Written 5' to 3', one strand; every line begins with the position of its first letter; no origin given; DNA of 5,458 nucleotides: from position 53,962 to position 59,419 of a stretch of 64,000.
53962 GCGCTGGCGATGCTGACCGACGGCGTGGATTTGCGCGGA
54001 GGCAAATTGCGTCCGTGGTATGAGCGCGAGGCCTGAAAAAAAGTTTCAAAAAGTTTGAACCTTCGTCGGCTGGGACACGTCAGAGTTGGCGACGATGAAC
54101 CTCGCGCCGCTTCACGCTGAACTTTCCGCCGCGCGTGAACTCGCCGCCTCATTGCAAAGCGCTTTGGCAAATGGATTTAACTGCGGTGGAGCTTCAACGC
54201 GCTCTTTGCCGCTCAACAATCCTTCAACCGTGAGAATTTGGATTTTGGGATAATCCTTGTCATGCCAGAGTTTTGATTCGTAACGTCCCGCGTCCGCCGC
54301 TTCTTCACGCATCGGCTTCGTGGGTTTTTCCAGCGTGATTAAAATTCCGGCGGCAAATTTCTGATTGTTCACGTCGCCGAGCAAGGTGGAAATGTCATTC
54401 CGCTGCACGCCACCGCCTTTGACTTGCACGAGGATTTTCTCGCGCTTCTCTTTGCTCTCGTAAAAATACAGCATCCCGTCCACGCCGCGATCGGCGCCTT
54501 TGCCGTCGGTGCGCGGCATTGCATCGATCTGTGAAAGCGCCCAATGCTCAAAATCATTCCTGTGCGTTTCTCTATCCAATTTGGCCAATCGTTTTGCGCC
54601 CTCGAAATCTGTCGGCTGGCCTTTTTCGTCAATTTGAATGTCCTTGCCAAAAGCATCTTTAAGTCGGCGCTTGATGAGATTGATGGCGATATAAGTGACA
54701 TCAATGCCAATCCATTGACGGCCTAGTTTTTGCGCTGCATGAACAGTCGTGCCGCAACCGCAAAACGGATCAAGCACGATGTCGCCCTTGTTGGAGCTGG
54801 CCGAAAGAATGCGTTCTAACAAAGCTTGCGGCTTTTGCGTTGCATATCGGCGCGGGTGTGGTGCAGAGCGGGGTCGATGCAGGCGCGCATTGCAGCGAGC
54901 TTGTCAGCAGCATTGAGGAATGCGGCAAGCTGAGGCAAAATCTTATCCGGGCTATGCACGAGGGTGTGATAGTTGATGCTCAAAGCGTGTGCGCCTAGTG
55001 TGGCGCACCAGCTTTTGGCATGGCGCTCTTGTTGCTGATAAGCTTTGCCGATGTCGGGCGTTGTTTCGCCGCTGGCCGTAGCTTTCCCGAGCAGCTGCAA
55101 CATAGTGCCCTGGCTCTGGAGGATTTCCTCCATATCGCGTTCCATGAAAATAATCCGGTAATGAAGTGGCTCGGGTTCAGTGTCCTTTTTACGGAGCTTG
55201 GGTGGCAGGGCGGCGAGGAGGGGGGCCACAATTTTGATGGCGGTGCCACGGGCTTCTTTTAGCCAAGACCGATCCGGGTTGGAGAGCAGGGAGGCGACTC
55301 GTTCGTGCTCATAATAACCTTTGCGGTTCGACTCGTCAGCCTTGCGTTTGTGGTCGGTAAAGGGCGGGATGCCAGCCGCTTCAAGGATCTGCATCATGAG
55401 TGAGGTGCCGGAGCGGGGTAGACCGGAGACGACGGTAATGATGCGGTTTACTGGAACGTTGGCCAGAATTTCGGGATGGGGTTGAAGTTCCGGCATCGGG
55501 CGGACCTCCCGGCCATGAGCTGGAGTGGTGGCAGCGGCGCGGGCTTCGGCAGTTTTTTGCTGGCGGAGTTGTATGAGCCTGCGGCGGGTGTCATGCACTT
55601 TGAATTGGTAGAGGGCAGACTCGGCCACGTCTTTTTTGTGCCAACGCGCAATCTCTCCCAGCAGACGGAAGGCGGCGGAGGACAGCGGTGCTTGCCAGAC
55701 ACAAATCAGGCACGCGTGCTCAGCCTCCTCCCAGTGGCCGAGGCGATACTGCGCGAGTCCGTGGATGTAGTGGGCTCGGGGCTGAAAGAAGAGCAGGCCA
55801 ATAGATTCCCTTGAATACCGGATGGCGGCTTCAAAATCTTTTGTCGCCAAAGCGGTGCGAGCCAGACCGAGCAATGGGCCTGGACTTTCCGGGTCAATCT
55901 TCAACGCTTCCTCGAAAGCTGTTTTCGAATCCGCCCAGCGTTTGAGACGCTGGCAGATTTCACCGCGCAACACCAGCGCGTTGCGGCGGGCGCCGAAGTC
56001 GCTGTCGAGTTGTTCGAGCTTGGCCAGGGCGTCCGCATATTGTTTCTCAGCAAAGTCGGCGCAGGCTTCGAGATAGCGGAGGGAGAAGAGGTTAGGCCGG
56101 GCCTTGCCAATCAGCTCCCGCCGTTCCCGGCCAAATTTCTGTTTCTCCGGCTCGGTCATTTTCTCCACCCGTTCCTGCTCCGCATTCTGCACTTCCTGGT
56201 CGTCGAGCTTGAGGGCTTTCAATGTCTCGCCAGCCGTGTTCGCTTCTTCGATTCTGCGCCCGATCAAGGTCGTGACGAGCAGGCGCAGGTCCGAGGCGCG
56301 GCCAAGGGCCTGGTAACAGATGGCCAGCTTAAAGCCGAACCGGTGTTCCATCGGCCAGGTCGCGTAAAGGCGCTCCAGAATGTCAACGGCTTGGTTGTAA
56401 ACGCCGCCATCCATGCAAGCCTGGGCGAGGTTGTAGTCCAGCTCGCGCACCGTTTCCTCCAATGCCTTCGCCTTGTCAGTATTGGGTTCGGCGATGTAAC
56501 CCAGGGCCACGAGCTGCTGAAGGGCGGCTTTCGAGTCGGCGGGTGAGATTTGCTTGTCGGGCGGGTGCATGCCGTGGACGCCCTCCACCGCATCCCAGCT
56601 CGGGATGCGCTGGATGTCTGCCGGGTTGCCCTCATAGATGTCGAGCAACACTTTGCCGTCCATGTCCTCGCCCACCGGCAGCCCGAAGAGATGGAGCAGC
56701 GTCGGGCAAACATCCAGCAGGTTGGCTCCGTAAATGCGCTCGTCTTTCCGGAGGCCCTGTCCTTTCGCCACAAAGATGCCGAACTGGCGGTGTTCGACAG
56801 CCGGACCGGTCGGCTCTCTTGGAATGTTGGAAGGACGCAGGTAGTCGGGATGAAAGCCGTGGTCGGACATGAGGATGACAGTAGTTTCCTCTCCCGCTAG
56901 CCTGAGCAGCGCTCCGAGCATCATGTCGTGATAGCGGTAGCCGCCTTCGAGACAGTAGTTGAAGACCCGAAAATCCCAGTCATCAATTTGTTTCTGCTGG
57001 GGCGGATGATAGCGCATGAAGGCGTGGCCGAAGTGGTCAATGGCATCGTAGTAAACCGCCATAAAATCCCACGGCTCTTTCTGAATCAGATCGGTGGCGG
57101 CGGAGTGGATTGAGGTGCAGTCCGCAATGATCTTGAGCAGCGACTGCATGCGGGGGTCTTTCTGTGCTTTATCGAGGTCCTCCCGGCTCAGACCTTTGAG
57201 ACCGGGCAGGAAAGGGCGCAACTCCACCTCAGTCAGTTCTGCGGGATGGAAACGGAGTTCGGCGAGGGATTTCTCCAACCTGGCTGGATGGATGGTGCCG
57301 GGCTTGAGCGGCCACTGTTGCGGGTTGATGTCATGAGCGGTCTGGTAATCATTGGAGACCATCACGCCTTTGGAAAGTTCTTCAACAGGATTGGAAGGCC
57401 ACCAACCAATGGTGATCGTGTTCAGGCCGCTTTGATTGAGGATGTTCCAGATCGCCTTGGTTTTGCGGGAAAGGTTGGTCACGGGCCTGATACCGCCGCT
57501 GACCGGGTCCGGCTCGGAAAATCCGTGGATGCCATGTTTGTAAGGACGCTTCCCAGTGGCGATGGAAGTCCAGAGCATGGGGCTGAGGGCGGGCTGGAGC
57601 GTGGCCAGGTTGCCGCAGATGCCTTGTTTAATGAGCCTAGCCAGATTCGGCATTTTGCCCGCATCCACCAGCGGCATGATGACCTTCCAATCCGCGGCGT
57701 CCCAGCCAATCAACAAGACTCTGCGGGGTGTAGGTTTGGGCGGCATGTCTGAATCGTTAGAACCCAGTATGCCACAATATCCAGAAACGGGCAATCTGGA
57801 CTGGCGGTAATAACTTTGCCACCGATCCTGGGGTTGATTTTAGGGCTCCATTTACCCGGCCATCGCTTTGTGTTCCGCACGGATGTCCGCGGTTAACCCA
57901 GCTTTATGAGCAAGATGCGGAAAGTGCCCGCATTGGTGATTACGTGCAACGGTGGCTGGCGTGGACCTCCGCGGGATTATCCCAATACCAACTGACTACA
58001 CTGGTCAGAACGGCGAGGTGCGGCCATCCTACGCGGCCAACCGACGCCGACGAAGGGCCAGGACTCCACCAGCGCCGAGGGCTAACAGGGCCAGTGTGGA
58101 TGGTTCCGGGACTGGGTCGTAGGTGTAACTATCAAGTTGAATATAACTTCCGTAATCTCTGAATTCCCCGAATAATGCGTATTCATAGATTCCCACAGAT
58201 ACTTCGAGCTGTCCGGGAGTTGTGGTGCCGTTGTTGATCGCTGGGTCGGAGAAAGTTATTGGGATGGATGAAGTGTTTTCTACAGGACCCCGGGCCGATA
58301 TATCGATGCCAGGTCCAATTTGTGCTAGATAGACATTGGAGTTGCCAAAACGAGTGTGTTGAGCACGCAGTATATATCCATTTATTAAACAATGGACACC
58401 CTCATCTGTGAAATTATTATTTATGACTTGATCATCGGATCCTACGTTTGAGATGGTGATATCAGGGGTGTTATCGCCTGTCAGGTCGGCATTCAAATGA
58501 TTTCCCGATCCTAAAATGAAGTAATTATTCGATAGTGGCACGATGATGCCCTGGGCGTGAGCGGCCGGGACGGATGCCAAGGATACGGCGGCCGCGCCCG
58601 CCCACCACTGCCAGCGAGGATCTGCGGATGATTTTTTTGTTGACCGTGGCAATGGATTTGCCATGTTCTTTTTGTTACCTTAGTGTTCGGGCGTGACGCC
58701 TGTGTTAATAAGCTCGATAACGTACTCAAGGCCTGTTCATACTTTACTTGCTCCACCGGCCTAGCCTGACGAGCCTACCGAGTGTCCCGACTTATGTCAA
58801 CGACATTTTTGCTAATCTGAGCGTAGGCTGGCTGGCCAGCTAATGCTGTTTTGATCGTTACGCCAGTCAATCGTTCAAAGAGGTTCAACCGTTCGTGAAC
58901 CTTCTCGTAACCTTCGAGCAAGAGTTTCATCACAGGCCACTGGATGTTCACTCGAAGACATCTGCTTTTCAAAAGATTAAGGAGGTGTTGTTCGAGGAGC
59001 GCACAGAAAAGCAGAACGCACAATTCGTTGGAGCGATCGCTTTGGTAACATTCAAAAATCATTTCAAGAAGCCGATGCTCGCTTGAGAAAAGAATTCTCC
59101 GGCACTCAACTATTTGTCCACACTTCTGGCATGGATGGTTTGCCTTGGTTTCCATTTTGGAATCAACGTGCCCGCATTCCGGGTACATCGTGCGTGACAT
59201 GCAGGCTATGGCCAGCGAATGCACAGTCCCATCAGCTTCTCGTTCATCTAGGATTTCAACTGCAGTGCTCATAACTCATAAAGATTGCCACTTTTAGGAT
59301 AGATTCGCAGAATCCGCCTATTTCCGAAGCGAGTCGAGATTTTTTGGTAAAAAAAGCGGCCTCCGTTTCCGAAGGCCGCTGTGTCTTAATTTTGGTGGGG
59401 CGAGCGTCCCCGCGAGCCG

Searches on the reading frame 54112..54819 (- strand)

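Call 85: search_protein_families(library=pfam, proteins=[window:54112-54819:-], max_evalue=0.001)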
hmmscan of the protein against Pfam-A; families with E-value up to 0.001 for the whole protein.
window:54112-54819:- (235 aa): 4 families
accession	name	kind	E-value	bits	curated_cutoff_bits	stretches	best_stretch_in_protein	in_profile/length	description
PF01555.25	N6_N4_Mtase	-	2.1e-17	64.3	26.7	1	1-43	171-213/221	DNA methylase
PF22722.2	NA-iREase1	-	3.8e-12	46.6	27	1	91-200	6-103/106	NACHT-associated inactive Restriction Endonuclease 1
PF04471.18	Mrr_cat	-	1.9e-08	34.8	21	1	89-178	8-101/115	Restriction endonuclease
PF02086.21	MethyltransfD12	-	0.00056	20.2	22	1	6-62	14-71/253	D12 class N6 adenine-specific DNA methyltransferase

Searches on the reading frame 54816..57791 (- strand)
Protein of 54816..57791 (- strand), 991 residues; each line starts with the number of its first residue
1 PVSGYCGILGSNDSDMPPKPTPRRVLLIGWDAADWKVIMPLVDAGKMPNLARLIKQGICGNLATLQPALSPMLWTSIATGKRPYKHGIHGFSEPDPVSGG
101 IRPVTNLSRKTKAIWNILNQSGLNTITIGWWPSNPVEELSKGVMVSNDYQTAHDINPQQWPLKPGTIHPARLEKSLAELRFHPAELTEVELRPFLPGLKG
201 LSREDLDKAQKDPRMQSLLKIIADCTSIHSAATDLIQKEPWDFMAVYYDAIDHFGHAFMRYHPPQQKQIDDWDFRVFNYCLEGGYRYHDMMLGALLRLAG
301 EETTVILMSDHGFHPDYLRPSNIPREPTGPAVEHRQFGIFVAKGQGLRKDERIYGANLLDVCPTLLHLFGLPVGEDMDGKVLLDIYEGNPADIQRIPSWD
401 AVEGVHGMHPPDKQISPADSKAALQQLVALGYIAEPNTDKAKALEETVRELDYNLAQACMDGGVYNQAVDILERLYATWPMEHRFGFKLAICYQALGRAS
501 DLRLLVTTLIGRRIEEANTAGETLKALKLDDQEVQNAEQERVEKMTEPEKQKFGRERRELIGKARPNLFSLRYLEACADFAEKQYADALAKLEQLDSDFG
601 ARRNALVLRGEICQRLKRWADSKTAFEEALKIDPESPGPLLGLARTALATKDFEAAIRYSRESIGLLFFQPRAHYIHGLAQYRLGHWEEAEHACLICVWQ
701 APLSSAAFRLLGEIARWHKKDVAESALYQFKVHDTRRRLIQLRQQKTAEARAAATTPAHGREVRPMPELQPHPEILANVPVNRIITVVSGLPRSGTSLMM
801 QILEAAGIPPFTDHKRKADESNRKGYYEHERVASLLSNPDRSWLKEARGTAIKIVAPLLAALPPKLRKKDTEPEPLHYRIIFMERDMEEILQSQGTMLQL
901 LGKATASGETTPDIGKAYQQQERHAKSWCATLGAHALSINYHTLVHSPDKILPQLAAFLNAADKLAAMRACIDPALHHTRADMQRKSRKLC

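Call 85: search_protein_families(library=pfam, proteins=[window:54816-57791:-], max_evalue=0.001)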
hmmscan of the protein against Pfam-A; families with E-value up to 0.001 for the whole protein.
window:54816-57791:- (991 aa): 11 families
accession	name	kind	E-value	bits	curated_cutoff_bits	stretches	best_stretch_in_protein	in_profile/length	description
PF01663.27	Phosphodiest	-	1.3e-27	97.8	23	1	25-315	1-223/342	Type I phosphodiesterase / nucleotide pyrophosphatase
PF14559.12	TPR_19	-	1.2e-08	35.6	25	1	618-657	6-45/68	Tetratricopeptide repeat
PF12895.13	ANAPC3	-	1.5e-08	35.2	27.2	1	626-693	12-78/82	Anaphase-promoting complex, cyclosome, subunit 3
PF13469.12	Sulfotransfer_3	-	8.6e-08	33.1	27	0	787-816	3-32/216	Sulfotransferase family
PF13424.12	TPR_12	-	1.7e-06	28.5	30.1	1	604-664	4-72/77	Tetratricopeptide repeat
PF07719.23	TPR_2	-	7.5e-06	26.1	27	1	605-635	3-33/34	Tetratricopeptide repeat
PF13432.12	TPR_16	-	2.2e-05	25.2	32.7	0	617-659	11-53/65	Tetratricopeptide repeat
PF13181.12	TPR_8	-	2.4e-05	24.6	25.7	0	605-635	3-33/34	Tetratricopeptide repeat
PF13428.12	TPR_14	-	2.5e-05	25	23.5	0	604-645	2-43/44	Tetratricopeptide repeat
PF00884.28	Sulfatase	-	5e-05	23.2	25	0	47-370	26-300/301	Sulfatase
PF00515.34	TPR_1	-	0.00017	21.7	27.8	0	605-635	3-33/34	Tetratricopeptide repeat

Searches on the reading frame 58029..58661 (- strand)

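Call 12: search_protein_families(library=pfam, proteins=[window:58029-58661:-], max_evalue=1)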
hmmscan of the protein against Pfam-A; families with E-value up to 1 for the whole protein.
window:58029-58661:- (210 aa): 2 families
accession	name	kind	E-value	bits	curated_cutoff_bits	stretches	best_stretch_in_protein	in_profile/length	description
PF07589.16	PEP-CTERM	-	6.4e-07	29.6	20.7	1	183-206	1-24/24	PEP-CTERM motif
PF18205.6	VPDSG-CTERM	-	0.13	12.6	25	1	188-207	7-26/26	VPDSG-CTERM motif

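Call 13: search_protein_families(library=phrogs, proteins=[window:58029-58661:-], max_evalue=1)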
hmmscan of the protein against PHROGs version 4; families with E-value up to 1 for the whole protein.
window:58029-58661:- (210 aa): 1 family
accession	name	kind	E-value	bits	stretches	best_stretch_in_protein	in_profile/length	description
phrog_36413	-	unknown function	0.21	12.6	1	183-202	4-23/34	-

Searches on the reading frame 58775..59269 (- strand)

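Call 12: search_protein_families(library=pfam, proteins=[window:58775-59269:-], max_evalue=1)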
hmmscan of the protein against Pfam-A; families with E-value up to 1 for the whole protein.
window:58775-59269:- (164 aa): 2 families
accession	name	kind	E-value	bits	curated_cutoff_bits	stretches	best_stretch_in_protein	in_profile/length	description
PF23391.1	DUF7100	-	0.12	11.9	27.3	1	44-84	131-173/335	Domain of unknown function (DUF7100)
PF22153.2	SelB_WH1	-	0.74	10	26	0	114-142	11-47/57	Elongation factor SelB, first winged-helix domain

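Call 13: search_protein_families(library=phrogs, proteins=[window:58775-59269:-], max_evalue=1)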
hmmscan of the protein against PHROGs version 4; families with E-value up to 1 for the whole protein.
window:58775-59269:- (164 aa): 2 families
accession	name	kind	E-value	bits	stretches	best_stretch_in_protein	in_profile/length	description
phrog_38702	-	unknown function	0.16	13.1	1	28-54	44-70/106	-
phrog_487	-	moron, auxiliary metabolic gene and host takeover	0.2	10.8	1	12-61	352-398/718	NrdD-like anaerobic ribonucleotide reductase large subunit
